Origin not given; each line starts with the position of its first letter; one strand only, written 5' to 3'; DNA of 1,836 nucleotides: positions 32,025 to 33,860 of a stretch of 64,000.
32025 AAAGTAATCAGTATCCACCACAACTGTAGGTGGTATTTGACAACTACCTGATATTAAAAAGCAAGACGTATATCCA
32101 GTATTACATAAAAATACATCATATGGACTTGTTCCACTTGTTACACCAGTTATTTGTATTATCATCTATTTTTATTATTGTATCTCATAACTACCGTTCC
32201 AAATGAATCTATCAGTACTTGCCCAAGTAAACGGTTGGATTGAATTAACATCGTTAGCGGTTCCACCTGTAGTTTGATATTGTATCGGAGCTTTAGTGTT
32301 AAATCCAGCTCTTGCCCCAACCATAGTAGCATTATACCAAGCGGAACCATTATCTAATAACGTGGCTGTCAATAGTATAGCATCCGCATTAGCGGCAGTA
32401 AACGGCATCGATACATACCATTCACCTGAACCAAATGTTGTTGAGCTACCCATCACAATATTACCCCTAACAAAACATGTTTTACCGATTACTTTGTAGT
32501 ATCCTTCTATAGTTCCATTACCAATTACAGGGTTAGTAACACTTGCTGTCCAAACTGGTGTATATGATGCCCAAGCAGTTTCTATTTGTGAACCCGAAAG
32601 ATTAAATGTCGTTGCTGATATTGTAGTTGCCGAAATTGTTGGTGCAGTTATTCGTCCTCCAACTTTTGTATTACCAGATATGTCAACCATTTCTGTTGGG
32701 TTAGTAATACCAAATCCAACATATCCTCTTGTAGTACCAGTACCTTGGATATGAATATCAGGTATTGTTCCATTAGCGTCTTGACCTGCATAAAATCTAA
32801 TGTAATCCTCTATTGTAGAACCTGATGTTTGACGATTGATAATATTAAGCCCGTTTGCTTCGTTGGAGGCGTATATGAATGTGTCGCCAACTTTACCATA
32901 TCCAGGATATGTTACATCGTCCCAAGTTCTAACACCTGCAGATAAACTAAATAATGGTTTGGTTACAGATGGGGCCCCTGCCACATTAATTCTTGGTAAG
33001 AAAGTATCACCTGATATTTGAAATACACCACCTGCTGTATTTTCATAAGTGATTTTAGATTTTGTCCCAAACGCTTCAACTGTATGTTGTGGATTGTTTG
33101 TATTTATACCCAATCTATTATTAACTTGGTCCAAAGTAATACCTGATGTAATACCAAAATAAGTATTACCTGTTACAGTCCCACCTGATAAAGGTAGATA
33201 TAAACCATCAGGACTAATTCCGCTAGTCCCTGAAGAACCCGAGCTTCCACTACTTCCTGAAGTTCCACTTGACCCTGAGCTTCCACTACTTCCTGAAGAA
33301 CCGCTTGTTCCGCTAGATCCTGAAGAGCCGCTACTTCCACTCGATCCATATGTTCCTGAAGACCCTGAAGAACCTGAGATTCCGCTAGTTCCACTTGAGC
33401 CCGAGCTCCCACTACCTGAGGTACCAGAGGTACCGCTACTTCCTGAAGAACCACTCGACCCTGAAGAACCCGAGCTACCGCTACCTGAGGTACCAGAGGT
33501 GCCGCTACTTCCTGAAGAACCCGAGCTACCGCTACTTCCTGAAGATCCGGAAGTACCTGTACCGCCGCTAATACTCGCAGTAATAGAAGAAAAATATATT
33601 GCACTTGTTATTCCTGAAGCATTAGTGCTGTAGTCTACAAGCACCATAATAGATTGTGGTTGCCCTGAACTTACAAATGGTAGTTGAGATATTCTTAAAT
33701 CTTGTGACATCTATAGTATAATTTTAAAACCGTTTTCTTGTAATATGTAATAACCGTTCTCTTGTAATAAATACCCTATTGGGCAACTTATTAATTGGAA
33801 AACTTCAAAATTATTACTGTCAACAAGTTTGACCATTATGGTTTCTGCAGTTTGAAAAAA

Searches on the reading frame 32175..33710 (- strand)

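Call 27: search_protein_families(library=phrogs, proteins=[window:32175-33710:-], max_evalue=0.00001)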
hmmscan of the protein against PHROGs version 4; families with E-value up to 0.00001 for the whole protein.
window:32175-33710:- (511 aa): 5 families
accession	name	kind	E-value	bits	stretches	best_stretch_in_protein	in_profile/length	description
phrog_13144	-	unknown function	3.1e-11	43.7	1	367-509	323-462/464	-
phrog_1806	-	tail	9e-10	39.3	1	49-164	115-233/276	collagen like minor tail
phrog_6320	-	tail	1.5e-09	38.3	1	50-165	90-210/745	tail fiber protein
phrog_8745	-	tail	3.6e-09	35.5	1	39-224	1367-1552/1803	tail fiber protein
phrog_366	-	tail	8.2e-07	29.8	0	101-194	321-388/474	tail fiber protein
